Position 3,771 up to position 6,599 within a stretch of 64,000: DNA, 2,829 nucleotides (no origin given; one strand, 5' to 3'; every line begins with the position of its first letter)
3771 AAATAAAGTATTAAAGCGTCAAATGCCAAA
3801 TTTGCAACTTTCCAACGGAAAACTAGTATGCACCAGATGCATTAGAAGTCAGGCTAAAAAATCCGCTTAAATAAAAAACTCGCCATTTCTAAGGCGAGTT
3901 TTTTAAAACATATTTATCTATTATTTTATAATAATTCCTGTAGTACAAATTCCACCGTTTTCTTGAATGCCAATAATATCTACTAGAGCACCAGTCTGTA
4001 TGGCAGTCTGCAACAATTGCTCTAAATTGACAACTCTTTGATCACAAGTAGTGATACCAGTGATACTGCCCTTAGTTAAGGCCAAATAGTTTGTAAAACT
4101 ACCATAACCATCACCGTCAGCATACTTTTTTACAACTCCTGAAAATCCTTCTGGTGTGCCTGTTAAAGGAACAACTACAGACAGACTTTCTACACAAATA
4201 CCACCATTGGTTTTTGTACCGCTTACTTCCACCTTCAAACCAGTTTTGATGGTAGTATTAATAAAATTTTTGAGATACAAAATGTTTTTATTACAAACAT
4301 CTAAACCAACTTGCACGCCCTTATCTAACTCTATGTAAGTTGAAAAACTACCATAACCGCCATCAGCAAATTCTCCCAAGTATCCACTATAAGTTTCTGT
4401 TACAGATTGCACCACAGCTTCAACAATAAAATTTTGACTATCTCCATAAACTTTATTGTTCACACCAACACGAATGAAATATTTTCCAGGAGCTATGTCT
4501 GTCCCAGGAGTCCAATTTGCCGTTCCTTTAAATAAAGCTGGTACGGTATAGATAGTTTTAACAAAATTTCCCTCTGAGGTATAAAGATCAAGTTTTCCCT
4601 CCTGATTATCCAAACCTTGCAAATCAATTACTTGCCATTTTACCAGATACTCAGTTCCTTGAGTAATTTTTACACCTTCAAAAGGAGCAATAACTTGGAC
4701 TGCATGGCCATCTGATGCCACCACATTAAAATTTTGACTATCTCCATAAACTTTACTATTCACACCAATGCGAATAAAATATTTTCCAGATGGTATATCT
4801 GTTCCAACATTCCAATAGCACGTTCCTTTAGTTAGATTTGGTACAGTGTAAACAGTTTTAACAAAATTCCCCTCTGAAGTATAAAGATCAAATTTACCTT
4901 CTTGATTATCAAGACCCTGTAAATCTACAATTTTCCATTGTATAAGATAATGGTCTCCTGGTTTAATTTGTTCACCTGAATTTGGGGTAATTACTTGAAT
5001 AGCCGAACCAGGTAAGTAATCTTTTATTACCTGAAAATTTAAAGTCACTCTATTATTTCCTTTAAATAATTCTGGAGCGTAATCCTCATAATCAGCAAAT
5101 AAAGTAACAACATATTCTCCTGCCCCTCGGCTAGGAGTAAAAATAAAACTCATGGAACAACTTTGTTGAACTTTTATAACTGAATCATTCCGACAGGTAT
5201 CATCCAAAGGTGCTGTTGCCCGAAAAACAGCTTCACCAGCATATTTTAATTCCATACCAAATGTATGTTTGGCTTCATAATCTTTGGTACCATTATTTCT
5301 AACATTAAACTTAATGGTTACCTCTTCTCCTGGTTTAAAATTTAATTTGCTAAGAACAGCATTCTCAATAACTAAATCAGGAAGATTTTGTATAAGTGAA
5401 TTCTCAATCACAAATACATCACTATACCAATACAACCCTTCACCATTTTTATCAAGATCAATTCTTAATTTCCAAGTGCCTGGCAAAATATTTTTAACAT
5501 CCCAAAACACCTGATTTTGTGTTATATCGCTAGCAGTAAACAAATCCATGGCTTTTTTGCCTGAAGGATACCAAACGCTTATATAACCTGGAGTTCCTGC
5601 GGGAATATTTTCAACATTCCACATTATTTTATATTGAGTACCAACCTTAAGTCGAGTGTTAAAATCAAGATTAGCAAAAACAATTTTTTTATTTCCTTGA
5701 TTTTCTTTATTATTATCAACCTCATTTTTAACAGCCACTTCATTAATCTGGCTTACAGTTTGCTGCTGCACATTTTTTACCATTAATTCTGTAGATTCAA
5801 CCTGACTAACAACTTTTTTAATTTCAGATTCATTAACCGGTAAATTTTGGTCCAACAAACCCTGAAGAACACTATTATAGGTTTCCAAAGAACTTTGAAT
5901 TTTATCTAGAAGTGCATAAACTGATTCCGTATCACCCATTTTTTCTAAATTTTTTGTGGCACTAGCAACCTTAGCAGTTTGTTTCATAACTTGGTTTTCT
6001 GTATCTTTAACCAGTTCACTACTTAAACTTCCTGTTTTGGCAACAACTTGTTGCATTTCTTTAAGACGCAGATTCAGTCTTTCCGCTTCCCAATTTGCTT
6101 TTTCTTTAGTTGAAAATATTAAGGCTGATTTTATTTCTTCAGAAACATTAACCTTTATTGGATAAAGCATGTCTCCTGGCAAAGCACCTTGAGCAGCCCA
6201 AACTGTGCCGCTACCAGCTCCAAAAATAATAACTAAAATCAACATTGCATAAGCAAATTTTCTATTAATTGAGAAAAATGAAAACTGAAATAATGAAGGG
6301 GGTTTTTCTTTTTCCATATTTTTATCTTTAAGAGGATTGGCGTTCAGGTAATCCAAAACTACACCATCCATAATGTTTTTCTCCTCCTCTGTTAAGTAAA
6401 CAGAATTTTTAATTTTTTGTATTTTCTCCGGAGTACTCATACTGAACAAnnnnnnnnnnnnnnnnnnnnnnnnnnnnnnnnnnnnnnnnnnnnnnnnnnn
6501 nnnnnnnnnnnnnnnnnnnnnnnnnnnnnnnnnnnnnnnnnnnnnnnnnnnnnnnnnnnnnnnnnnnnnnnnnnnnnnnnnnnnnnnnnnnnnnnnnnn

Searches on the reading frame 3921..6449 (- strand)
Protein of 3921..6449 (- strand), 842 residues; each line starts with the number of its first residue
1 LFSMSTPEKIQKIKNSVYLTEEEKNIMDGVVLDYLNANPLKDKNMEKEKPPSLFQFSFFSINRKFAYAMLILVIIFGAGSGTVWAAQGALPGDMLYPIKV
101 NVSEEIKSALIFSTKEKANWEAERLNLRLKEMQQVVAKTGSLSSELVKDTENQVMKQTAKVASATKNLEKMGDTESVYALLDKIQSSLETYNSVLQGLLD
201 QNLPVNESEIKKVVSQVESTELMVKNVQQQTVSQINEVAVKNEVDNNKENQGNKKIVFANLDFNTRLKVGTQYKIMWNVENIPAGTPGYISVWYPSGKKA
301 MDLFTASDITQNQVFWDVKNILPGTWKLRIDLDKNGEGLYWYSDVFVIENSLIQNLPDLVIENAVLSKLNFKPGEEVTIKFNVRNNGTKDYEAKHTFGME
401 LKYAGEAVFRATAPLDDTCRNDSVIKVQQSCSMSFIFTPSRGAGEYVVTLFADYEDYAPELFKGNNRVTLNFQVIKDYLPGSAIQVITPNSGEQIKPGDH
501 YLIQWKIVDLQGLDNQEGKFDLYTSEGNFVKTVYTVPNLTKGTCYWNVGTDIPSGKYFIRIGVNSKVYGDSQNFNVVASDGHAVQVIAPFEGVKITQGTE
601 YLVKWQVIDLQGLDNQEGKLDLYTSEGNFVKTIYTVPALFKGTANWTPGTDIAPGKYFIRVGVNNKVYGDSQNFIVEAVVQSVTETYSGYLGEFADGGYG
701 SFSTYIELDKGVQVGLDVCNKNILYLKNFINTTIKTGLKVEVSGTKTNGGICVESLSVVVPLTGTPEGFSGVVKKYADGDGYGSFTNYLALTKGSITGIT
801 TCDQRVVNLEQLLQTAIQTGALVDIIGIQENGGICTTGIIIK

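Call 45: search_protein_families(library=pfam, proteins=[window:3921-6449:-], max_evalue=0.01)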
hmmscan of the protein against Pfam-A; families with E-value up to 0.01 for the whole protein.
window:3921-6449:- (842 aa): 5 families
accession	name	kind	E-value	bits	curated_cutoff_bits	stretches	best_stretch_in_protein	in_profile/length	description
PF10342.15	Kre9_KNH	-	1.5e-11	45.3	24.6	1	488-576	1-94/94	Kre9/KNH-like N-terminal Ig-like domain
PF07705.17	CARDB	-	1.4e-07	32.1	22.7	1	357-469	2-100/101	CARDB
PF18915.5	DUF5667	-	3.6e-06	27.8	27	1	88-176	1-91/99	Domain of unknown function (DUF5667)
PF16974.11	NAR2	-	0.00099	19.1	26.6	0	538-565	87-115/142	High-affinity nitrate transporter accessory, Ig-like domain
PF12389.13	Peptidase_M73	-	0.0054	17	22.5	1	339-391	24-78/196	Camelysin metallo-endopeptidase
